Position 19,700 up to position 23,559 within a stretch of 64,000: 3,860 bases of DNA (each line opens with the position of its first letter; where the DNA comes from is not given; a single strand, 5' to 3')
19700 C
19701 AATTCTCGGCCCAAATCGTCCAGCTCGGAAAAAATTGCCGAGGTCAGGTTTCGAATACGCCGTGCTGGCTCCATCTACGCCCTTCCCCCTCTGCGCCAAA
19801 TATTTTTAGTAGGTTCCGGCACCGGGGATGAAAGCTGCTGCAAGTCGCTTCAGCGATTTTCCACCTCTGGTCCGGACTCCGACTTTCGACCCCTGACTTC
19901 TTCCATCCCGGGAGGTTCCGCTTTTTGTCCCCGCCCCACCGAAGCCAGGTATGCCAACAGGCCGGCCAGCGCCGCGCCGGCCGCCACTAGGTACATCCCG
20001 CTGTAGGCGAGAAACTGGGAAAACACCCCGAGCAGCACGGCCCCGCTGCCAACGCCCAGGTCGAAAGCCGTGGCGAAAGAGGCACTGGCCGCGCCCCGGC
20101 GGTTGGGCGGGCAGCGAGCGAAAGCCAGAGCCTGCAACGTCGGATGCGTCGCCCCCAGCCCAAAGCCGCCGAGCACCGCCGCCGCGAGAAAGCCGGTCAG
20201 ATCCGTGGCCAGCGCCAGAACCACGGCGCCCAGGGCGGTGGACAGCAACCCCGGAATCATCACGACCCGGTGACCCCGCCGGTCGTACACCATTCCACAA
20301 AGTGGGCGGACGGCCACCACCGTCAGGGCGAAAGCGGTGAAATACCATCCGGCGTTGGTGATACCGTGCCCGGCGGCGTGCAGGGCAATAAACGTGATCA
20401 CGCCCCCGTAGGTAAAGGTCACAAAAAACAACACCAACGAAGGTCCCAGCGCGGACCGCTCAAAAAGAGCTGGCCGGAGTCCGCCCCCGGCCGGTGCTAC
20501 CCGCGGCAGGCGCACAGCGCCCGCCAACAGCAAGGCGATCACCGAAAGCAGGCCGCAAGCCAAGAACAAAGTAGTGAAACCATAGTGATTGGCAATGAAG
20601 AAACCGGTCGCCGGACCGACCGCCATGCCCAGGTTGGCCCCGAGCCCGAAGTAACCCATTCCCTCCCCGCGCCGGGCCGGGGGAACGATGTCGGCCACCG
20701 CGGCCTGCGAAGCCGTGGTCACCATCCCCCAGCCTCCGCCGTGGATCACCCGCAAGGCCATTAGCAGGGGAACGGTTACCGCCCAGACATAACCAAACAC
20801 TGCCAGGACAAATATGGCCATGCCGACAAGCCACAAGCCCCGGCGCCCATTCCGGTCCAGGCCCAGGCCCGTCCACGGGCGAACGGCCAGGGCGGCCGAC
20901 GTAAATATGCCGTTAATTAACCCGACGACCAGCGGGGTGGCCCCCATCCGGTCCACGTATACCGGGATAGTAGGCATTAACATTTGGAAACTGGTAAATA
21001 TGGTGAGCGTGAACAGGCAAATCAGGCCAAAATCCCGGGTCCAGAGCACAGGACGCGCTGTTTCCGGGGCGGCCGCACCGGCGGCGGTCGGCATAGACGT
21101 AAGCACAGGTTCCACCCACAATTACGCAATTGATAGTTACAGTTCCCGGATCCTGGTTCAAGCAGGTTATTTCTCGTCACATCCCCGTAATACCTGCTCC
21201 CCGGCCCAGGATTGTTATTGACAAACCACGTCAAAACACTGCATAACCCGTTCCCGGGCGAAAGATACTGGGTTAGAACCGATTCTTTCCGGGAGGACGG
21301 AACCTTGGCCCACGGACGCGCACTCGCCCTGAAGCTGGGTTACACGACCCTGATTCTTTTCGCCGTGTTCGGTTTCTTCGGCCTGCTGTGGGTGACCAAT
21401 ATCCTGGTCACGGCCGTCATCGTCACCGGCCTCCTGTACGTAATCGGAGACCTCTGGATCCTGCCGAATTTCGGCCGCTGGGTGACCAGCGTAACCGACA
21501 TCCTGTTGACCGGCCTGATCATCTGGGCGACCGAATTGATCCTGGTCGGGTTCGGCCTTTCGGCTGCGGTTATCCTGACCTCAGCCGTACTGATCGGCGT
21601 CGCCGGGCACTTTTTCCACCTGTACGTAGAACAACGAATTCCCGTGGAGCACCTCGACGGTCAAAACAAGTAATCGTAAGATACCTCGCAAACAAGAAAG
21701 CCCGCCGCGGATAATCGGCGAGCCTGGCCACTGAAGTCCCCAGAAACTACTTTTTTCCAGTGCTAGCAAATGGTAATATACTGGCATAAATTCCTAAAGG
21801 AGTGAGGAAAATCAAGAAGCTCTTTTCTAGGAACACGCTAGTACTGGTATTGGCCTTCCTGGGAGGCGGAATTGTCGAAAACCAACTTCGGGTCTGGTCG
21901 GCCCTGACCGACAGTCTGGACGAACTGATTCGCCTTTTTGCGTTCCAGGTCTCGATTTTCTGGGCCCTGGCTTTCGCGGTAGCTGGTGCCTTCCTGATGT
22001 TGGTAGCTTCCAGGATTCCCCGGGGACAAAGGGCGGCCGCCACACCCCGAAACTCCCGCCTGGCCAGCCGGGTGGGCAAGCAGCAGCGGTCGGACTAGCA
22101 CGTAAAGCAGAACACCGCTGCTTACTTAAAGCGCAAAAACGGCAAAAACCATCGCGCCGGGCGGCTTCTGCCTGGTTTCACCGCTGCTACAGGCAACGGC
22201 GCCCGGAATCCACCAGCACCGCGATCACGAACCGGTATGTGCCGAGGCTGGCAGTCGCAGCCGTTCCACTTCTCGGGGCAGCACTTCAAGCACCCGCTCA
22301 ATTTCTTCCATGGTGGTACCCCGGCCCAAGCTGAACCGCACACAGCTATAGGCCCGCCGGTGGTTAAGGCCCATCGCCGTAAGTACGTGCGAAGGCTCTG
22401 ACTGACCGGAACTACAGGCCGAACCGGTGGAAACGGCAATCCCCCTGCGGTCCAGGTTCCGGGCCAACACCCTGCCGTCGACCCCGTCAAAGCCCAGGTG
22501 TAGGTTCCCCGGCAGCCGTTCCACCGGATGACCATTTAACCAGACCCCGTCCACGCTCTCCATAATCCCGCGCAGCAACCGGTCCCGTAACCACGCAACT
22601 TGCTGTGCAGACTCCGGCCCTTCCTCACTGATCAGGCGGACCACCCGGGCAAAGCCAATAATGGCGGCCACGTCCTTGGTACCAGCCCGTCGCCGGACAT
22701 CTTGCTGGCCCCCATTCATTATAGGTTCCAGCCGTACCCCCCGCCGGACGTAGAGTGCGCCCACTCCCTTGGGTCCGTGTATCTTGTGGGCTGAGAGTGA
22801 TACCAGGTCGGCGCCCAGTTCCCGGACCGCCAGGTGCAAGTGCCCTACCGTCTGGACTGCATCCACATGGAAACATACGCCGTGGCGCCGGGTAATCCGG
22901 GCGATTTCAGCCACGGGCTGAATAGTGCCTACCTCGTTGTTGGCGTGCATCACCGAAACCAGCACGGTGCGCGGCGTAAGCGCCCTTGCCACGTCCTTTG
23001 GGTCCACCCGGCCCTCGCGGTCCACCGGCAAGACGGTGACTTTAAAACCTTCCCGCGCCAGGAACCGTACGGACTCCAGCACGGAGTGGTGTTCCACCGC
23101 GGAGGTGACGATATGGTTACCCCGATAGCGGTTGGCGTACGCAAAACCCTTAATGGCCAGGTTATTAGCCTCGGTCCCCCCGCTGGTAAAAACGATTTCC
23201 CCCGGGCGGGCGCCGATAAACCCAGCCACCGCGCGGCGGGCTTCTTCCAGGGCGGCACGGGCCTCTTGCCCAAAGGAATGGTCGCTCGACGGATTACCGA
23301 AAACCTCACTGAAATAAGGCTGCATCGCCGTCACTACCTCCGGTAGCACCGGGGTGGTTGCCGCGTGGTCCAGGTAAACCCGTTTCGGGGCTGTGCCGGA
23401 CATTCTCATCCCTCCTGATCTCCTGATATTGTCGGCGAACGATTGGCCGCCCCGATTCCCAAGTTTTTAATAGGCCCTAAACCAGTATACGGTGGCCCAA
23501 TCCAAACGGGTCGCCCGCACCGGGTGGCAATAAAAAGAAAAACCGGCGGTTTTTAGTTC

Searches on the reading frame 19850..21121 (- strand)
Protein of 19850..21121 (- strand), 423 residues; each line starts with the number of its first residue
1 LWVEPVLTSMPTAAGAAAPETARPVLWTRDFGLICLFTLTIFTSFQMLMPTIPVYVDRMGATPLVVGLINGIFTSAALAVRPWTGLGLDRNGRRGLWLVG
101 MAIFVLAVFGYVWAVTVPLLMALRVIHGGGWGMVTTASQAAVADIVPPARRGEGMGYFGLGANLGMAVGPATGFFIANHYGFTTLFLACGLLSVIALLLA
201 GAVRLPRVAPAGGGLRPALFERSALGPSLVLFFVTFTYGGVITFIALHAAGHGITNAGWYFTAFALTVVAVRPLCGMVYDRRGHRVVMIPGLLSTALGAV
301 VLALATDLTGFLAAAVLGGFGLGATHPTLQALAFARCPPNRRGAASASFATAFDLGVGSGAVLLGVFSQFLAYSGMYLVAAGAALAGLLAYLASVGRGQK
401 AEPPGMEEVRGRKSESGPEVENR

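Call 55: search_protein_families(library=ncbifam, proteins=[window:19850-21121:-], max_evalue=0.00001)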
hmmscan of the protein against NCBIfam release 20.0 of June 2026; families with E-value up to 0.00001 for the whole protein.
window:19850-21121:- (423 aa): 31 families (the best 25 are shown)
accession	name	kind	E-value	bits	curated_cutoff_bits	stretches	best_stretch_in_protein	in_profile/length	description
NF003477.0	PRK05122.1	subfamily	2.9e-32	111.8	374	1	33-398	21-394/404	MFS transporter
NF009048.0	PRK12382.1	subfamily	1.1e-29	103.5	364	1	40-395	26-389/392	arabinose transporter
TIGR00880.1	2_A_01_02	superfamily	5.8e-26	91.3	131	2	78-199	12-133/141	multidrug resistance protein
TIGR00711.1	efflux_EmrB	subfamily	6.9e-20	71.2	230.2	2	52-200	25-173/485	DHA2 family efflux MFS transporter permease subunit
NF047574.1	opine_export_Sa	equivalog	5.4e-19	68.5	235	2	227-384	216-377/388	staphylopine family metallophore export MFS transporter CntE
TIGR00881.1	2A0104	subfamily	1.7e-17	63.5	407.75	1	257-415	32-192/379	phosphoglycerate transporter protein PgtP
TIGR00895.1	2A0115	subfamily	5.5e-17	61.8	418.55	2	87-199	75-187/398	aromatic acid/H+ symport family MFS transporter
TIGR00893.1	2A0114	subfamily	7.1e-13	48.3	395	2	256-393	30-168/399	D-galactonate transporter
TIGR00899.1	2A0120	subfamily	4.5e-12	45.8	522.3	1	36-390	4-369/375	sugar efflux transporter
NF007372.0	PRK09874.1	equivalog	1.7e-11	43.9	571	1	20-199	5-188/408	multidrug efflux MFS transporter MdtG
TIGR00900.1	2A0121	subfamily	2.3e-11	43.7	319.6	1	51-350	21-342/364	H+ Antiporter protein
TIGR00710.1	efflux_Bcr_CflA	subfamily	5.6e-11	42.5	200.9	1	33-200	10-176/385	Bcr/CflA family efflux MFS transporter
NF000219.1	FloR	exception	1.3e-09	37.8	700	1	33-202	16-188/404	chloramphenicol/florfenicol efflux MFS transporter FloR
TIGR04259.1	oxa_formateAnti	equivalog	1.3e-09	37.5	335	1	254-375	37-154/405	oxalate/formate MFS antiporter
NF053757.1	BclibactTpBcbE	equivalog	1.7e-09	37.1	600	0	261-306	43-88/394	bacillibactin exporter BcbE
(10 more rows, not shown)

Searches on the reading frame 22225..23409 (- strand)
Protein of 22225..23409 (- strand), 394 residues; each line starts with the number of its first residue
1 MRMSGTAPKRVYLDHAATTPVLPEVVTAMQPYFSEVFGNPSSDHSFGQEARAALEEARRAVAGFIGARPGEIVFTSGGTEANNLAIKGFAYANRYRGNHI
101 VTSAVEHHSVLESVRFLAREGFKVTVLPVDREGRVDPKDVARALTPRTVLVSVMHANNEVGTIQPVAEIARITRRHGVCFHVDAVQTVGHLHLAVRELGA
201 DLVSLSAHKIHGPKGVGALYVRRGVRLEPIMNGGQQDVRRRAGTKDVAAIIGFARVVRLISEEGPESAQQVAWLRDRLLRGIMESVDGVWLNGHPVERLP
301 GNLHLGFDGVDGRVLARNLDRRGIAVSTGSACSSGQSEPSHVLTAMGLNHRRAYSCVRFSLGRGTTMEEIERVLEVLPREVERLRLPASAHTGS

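Call 55: search_protein_families(library=ncbifam, proteins=[window:22225-23409:-], max_evalue=0.00001)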
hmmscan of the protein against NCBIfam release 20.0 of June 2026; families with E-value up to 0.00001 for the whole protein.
window:22225-23409:- (394 aa): 27 families (the best 25 are shown)
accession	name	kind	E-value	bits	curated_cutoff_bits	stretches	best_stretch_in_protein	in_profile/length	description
TIGR03402.1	FeS_nifS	equivalog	1.4e-150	501.3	530.75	1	11-385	1-374/379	cysteine desulfurase NifS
NF010611.0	PRK14012.1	equivalog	5.1e-120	401.1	548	1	11-385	7-383/406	IscS subfamily cysteine desulfurase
TIGR02006.1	IscS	equivalog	2.7e-119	398.8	643.2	1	10-385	4-379/402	IscS subfamily cysteine desulfurase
TIGR03235.1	DNA_S_dndA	equivalog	6e-117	390.9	480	1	12-361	1-353/353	cysteine desulfurase DndA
NF002806.0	PRK02948.1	subfamily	1.3e-100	337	304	1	11-379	2-370/381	IscS subfamily cysteine desulfurase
TIGR03403.1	nifS_epsilon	equivalog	2.5e-99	332.7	587.7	1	11-386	1-378/382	NifS family cysteine desulfurase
TIGR01979.1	sufS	subfamily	2.1e-57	194.8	475.1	1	9-378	18-396/403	SufS family cysteine desulfurase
NF041166.1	f2_encap_cargo1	exception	2.8e-51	175.4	800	1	11-378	247-621/623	family 2A encapsulin nanocompartment cargo protein cysteine desulfurase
TIGR01977.1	am_tr_V_EF2568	hypoth_equivalog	5.8e-49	167.1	377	1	11-377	1-373/376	cysteine desulfurase family protein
NF040779.1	Sec_lyase_SclA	exception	8.4e-37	127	525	1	11-377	1-373/378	selenocysteine lyase SclA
NF006791.0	PRK09295.1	equivalog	1.1e-36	126.9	661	1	11-225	25-242/406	cysteine desulfurase SufS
TIGR01976.1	am_tr_V_VC1184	hypoth_equivalog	6.5e-36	124.5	352.35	1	9-278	18-308/401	cysteine desulfurase-like protein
NF008126.0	PRK10874.1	equivalog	1.1e-33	116.9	607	1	9-334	19-360/401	cysteine desulfurase CsdA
TIGR03392.1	FeS_syn_CsdA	equivalog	3.9e-32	111.9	493.6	1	9-333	16-356/398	cysteine desulfurase CsdA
TIGR04343.1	egtE_PLP_lyase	equivalog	1.1e-28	100.1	400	1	50-297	52-300/370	ergothioneine biosynthesis PLP-dependent enzyme EgtE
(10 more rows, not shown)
